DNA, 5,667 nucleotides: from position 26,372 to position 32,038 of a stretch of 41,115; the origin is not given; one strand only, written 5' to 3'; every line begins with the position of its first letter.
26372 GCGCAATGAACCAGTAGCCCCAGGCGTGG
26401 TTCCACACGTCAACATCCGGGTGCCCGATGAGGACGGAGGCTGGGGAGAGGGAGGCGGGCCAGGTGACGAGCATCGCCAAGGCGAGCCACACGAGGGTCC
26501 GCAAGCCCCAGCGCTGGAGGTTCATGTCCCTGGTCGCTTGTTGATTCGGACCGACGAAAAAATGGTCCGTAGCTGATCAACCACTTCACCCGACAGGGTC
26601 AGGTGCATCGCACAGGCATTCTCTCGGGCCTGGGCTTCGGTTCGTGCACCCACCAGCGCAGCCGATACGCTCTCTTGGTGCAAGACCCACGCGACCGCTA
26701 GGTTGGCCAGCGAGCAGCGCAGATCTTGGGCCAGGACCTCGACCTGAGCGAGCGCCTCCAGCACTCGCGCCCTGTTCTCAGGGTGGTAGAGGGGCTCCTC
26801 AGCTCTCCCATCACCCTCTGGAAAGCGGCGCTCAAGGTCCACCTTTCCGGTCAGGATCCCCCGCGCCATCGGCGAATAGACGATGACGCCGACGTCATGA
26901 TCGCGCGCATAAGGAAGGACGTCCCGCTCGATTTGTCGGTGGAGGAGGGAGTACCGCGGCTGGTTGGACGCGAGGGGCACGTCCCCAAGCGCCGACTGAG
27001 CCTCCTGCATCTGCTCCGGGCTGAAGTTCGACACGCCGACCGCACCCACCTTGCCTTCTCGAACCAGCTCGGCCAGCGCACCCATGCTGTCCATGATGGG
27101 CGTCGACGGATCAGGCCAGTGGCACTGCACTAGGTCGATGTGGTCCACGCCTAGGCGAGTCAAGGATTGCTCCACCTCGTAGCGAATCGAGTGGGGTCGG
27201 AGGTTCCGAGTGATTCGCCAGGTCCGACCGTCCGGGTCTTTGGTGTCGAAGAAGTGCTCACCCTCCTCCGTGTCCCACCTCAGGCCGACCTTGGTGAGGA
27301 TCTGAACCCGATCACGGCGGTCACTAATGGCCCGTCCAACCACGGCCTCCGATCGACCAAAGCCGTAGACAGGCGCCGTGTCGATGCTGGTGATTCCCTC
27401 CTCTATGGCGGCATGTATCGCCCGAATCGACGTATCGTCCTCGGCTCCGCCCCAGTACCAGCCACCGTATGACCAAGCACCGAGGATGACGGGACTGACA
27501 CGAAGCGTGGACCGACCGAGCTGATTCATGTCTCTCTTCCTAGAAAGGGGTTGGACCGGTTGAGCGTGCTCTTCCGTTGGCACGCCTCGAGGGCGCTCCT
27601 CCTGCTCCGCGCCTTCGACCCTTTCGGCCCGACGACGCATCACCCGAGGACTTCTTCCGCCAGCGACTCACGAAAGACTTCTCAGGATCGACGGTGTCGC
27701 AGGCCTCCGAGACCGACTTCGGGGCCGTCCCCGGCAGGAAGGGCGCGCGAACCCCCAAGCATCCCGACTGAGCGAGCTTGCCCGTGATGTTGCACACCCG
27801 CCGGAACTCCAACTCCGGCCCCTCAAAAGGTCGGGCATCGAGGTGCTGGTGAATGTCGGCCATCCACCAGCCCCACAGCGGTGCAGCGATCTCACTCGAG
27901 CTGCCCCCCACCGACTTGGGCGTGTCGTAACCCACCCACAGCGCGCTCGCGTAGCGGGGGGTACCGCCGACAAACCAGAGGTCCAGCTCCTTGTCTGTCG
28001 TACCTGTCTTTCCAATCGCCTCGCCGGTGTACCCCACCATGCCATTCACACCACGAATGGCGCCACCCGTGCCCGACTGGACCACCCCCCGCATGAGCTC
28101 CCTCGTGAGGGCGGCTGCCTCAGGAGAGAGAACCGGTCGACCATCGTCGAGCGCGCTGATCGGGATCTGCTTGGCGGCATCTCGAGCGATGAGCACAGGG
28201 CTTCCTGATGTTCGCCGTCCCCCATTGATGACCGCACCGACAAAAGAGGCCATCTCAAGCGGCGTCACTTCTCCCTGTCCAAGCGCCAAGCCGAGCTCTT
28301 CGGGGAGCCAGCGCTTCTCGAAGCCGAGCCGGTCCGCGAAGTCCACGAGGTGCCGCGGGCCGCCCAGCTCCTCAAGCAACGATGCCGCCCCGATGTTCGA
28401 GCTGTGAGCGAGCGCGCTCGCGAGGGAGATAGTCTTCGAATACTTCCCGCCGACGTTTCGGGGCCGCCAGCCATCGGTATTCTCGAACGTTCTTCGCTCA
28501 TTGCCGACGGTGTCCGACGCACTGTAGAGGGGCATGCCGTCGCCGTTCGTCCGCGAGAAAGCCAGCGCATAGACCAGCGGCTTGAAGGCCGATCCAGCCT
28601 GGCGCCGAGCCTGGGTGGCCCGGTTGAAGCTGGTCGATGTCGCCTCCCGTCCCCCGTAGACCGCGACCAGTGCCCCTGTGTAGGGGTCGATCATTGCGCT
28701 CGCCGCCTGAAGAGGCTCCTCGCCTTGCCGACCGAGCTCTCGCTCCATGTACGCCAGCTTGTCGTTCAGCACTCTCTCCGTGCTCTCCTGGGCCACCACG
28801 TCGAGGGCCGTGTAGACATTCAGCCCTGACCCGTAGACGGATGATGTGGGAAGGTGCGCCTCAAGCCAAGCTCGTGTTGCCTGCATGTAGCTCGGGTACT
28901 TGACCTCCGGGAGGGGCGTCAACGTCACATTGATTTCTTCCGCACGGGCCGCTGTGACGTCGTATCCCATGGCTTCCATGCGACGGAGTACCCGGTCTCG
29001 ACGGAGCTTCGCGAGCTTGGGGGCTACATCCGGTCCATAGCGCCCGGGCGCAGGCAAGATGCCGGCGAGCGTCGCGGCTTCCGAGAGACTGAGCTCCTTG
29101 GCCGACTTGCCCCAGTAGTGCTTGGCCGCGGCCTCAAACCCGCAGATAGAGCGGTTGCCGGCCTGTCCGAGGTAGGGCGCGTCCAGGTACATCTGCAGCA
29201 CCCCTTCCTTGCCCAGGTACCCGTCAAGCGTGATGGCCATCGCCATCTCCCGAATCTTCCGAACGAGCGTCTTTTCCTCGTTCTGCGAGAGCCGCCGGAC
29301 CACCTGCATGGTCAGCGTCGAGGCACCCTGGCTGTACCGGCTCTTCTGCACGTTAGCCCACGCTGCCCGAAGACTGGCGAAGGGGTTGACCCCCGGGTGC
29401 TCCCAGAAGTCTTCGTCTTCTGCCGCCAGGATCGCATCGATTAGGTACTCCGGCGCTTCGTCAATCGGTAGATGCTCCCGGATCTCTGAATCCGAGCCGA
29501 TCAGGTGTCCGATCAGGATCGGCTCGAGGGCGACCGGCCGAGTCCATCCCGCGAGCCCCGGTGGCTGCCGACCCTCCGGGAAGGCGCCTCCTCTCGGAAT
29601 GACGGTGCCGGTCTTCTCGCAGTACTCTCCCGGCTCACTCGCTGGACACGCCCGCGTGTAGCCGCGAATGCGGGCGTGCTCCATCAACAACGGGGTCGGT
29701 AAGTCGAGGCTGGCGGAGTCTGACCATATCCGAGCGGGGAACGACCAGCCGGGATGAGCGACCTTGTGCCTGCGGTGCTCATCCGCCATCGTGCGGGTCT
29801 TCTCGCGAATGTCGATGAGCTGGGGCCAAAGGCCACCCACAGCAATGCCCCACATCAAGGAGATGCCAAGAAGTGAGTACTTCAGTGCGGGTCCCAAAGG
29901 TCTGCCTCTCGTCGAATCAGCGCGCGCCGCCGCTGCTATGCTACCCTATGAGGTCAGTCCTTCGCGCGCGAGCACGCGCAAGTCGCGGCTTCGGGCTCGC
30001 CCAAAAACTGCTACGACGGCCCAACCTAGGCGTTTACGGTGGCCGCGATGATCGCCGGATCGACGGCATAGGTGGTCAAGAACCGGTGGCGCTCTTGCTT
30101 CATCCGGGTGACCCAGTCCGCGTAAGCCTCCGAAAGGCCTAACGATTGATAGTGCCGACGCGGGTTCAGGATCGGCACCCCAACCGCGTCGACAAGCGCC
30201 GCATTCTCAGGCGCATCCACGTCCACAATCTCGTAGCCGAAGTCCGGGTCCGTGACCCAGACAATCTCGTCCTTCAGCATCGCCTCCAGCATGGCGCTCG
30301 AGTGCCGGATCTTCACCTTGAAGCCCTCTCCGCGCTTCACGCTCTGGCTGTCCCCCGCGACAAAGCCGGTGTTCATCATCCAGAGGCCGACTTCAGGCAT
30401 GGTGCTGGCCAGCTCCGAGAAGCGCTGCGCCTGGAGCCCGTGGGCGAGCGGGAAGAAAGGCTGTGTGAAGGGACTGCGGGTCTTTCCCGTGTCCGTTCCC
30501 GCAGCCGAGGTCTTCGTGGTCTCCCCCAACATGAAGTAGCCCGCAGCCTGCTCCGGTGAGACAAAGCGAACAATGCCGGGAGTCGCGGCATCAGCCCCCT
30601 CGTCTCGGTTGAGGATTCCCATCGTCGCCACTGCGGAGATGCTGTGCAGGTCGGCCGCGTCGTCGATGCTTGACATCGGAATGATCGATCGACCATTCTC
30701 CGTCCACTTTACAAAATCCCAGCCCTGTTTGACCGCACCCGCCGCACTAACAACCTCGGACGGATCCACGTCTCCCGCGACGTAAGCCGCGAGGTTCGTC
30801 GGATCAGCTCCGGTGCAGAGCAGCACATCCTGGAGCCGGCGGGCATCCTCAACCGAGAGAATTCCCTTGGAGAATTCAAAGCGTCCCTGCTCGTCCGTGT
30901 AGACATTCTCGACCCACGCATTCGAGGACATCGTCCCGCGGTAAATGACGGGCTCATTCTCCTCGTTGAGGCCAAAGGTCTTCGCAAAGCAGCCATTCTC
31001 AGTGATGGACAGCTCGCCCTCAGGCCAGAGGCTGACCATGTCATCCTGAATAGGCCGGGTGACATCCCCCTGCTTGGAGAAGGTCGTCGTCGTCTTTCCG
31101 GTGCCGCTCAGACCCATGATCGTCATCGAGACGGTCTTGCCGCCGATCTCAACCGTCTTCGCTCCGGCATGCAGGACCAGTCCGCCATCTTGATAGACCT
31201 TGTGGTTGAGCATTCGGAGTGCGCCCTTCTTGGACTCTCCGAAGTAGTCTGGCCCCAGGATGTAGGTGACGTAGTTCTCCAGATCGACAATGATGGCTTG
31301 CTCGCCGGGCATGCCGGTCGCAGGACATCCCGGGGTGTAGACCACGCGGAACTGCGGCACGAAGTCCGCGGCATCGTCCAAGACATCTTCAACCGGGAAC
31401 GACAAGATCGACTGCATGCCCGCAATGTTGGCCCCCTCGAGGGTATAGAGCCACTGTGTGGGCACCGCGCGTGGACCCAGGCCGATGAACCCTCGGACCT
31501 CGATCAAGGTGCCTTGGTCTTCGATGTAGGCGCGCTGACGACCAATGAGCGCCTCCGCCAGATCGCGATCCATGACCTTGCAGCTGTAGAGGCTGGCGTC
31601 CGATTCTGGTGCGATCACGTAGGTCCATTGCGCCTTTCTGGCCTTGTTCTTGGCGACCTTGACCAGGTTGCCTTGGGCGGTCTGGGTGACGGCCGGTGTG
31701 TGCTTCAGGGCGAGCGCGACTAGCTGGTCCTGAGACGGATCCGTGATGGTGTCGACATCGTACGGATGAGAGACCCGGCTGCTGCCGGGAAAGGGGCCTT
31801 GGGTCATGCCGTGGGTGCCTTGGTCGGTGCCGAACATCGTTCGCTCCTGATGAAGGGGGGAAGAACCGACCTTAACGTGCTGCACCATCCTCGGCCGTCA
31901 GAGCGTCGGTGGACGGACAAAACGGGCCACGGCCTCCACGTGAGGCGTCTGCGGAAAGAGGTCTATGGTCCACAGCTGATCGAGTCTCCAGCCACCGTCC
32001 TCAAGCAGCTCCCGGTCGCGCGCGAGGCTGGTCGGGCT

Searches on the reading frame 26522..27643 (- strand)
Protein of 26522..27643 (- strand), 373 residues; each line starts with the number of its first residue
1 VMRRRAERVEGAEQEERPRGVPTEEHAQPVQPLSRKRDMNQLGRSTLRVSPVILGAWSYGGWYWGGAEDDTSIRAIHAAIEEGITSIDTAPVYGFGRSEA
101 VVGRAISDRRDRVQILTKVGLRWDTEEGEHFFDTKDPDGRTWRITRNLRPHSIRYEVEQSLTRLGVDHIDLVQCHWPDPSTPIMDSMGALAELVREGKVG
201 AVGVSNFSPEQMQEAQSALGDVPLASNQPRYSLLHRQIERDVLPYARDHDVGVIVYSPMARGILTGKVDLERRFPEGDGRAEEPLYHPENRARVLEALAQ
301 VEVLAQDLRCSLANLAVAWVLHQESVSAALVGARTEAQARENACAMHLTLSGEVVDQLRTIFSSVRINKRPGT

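Call 29: search_protein_families(library=pfam, proteins=[window:26522-27643:-], max_evalue=0.001)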
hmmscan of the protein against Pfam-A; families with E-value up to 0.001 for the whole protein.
window:26522-27643:- (373 aa): 1 family
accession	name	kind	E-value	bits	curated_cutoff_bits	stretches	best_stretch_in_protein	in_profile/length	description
PF00248.27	Aldo_ket_red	-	1e-75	255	24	1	52-360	2-288/291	Aldo/keto reductase family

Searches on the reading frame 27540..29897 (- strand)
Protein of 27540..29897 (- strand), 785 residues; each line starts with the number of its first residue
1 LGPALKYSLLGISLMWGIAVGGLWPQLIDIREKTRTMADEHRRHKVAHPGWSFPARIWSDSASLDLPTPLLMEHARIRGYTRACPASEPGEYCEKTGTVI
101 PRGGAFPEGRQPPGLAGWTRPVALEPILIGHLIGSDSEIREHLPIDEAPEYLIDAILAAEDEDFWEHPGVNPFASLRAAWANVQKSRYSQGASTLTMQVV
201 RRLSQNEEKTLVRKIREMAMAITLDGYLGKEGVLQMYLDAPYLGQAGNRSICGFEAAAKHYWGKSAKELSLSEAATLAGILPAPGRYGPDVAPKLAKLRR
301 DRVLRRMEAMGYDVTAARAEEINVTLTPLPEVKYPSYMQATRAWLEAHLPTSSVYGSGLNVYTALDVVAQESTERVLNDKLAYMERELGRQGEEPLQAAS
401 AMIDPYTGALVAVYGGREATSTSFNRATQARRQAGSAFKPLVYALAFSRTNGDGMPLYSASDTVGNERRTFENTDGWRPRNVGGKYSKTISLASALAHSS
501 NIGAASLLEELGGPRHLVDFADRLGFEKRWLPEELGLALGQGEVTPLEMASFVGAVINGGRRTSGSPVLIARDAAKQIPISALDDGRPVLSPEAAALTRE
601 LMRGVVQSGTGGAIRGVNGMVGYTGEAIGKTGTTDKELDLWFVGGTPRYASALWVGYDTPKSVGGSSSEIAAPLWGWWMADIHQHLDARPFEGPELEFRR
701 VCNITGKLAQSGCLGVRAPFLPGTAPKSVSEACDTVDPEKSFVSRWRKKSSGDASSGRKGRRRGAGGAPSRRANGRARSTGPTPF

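Call 29: search_protein_families(library=pfam, proteins=[window:27540-29897:-], max_evalue=0.001)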
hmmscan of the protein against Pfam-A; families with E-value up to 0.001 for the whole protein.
window:27540-29897:- (785 aa): 2 families
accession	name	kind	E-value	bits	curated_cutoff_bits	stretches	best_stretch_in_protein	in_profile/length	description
PF00912.28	Transgly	-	3.8e-52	176.7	27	1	136-307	10-177/178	Transglycosylase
PF00905.27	Transpeptidase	-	4.1e-21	75.9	22.1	1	402-661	5-282/299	Penicillin binding protein transpeptidase domain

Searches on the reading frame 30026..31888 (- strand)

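Call 29: search_protein_families(library=pfam, proteins=[window:30026-31888:-], max_evalue=0.001)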
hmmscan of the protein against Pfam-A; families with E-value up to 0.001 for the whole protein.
window:30026-31888:- (620 aa): 1 family
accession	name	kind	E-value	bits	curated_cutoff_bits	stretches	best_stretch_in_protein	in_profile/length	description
PF01293.25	PEPCK_ATP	-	4.9e-51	174.3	26.5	2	48-340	4-294/465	Phosphoenolpyruvate carboxykinase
